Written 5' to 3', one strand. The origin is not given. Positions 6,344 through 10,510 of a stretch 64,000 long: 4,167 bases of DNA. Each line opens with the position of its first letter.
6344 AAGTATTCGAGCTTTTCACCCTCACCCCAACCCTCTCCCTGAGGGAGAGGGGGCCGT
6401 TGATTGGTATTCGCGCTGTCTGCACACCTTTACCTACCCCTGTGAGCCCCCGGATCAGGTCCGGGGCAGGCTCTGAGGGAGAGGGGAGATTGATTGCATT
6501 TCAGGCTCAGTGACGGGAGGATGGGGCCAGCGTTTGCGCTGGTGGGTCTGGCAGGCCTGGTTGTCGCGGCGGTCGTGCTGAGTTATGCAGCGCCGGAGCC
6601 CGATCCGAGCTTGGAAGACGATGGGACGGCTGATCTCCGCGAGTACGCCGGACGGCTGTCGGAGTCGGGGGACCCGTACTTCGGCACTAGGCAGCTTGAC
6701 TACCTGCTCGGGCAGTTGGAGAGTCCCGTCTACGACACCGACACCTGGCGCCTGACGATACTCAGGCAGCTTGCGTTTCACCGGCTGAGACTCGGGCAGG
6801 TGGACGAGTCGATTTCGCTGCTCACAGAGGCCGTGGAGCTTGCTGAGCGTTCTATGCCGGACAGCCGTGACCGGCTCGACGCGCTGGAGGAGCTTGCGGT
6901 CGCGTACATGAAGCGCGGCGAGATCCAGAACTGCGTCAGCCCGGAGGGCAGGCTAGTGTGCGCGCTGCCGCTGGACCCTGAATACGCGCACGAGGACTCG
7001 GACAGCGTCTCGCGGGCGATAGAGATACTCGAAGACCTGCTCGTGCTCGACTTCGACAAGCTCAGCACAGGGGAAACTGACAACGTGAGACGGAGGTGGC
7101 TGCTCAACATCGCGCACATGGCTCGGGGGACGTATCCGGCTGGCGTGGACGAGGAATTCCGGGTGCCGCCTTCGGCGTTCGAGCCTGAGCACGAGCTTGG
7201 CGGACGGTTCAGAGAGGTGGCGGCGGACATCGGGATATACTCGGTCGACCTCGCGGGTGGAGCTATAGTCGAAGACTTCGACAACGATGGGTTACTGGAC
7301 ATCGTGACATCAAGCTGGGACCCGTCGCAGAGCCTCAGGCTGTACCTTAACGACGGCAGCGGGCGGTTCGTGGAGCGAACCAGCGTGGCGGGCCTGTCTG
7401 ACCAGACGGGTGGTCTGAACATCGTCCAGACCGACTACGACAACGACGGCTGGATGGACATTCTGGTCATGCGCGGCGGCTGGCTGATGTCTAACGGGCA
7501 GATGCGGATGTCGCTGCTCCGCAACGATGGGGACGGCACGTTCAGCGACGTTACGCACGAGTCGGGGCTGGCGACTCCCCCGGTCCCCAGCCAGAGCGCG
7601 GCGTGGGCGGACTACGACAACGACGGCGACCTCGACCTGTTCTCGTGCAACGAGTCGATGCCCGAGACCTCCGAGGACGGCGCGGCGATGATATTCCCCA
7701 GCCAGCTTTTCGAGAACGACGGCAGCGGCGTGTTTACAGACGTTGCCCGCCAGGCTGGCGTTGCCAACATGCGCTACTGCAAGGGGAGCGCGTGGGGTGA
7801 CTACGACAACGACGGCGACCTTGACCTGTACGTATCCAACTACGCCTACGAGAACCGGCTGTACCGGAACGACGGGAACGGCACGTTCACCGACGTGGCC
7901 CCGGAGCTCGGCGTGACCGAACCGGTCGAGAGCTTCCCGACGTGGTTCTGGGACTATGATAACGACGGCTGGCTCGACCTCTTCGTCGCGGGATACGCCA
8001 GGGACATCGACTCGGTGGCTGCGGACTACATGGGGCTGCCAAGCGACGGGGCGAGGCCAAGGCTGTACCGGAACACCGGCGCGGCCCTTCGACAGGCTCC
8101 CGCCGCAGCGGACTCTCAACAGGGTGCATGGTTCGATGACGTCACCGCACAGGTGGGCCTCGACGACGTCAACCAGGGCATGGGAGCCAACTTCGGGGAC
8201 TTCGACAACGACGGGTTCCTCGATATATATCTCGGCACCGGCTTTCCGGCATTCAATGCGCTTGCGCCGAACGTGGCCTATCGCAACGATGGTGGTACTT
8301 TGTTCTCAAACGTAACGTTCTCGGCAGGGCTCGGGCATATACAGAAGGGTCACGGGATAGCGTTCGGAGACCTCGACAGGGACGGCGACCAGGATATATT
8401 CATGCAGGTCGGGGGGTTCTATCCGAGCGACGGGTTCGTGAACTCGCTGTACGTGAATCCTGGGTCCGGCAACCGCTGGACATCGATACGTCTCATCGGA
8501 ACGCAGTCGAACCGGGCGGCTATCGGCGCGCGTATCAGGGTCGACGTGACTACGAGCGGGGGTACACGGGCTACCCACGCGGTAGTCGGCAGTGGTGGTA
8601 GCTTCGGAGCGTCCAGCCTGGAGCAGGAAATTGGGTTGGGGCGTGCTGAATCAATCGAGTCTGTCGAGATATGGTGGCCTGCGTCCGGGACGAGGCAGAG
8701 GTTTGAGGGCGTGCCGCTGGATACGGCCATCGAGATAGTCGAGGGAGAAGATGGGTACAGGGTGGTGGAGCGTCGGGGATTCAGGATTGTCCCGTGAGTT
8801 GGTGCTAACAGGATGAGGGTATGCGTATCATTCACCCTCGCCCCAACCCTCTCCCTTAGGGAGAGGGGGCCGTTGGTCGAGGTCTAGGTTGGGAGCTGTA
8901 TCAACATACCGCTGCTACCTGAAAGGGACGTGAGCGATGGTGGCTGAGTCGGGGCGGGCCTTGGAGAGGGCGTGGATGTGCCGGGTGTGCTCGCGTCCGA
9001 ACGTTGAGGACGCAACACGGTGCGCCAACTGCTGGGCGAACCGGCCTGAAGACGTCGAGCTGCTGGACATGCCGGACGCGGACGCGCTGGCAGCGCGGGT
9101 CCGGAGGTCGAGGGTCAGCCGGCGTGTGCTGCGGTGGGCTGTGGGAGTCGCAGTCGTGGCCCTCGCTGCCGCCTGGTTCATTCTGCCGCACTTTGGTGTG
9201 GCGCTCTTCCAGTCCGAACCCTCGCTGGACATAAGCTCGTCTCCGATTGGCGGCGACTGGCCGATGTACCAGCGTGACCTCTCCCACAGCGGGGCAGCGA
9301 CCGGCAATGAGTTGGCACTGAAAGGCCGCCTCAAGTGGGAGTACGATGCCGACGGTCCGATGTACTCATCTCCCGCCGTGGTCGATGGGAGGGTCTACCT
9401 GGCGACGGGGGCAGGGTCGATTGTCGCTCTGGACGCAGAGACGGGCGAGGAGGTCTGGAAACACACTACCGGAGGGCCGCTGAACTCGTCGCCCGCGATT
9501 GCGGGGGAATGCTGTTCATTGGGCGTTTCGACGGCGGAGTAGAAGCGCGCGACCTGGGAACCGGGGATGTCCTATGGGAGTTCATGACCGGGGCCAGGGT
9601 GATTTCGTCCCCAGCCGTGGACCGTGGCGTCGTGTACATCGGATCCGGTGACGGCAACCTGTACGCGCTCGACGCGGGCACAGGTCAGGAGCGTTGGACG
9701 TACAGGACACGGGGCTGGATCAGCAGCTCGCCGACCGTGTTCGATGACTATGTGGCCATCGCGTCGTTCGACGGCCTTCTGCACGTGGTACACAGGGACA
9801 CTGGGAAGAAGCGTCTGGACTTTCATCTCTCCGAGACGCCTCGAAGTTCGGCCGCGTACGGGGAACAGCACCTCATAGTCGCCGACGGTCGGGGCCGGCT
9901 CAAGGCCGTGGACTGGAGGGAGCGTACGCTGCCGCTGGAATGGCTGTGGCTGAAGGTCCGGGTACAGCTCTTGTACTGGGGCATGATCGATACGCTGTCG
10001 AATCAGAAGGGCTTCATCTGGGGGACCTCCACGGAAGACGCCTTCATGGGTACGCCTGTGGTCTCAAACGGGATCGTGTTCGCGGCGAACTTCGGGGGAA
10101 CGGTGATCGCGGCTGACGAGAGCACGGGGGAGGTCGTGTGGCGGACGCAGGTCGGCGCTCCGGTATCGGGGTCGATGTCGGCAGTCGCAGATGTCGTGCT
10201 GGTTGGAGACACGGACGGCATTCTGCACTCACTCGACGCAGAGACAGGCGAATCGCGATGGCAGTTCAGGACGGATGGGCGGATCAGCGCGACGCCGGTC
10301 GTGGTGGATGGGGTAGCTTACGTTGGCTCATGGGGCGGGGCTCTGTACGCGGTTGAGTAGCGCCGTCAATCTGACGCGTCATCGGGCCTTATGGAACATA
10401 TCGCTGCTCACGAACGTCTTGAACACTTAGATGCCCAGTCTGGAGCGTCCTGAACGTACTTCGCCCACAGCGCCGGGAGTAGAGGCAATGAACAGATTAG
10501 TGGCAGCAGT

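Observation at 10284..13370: Tandem duplication of a serpin cassette (with a fossil of the upstream gene tail) and divergence concentrated in the reactive-centre loop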

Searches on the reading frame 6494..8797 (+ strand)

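Call 5: search_protein_families(library=pfam, proteins=[window:6494-8797:+])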
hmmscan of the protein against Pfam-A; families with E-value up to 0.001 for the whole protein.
window:6494-8797:+ (767 aa): 4 families
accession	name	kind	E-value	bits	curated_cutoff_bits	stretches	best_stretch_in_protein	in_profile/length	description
PF13517.12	FG-GAP_3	-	5.1e-45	152.3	26.9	6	261-325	1-61/61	FG-GAP-like repeat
PF07593.17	UnbV_ASPIC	-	1.1e-13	51.3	23.4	1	676-745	1-66/68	ASPIC and UnbV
PF01839.29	FG-GAP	-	5e-10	39.5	22.1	0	433-452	6-25/37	FG-GAP repeat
PF13424.12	TPR_12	-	2e-06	28.3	30.1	1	87-142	3-59/77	Tetratricopeptide repeat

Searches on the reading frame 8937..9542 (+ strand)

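Call 5: search_protein_families(library=pfam, proteins=[window:8937-9542:+])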
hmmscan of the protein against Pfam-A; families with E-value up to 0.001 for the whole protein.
window:8937-9542:+ (201 aa): 3 families
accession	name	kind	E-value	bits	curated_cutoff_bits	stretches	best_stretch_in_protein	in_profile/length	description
PF13360.13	PQQ_2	-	3.3e-11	43.7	27.6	1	127-185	47-113/233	Outer membrane protein assembly factor BamB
PF13570.13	Beta-prop_ACSF4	-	7.9e-10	39.1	133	1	129-188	164-222/329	Beta-alanine-activating enzyme, beta-propeller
PF01011.28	PQQ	-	4e-08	32.9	26.7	1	143-183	50-90/595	Glucose/ethanol/alcohol dehydrogenase, beta-propeller domain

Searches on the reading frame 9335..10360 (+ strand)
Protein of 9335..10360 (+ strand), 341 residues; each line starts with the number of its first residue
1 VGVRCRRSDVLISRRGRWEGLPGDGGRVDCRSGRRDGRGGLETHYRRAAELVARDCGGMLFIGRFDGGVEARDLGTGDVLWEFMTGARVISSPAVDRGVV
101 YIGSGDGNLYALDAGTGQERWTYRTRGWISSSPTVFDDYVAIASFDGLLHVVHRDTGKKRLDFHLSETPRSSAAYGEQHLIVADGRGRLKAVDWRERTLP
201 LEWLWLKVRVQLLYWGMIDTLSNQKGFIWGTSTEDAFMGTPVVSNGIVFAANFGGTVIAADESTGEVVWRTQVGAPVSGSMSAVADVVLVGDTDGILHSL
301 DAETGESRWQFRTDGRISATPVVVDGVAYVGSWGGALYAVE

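Call 5: search_protein_families(library=pfam, proteins=[window:9335-10360:+])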
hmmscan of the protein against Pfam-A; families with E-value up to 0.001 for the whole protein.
window:9335-10360:+ (341 aa): 3 families
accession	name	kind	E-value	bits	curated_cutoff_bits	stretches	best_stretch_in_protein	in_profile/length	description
PF13570.13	Beta-prop_ACSF4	-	6.2e-41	141.3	133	2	53-195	57-203/329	Beta-alanine-activating enzyme, beta-propeller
PF13360.13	PQQ_2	-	8.4e-32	111.1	27.6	2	228-340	16-133/233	Outer membrane protein assembly factor BamB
PF01011.28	PQQ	-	4.5e-14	52.5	26.7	1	91-128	51-88/595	Glucose/ethanol/alcohol dehydrogenase, beta-propeller domain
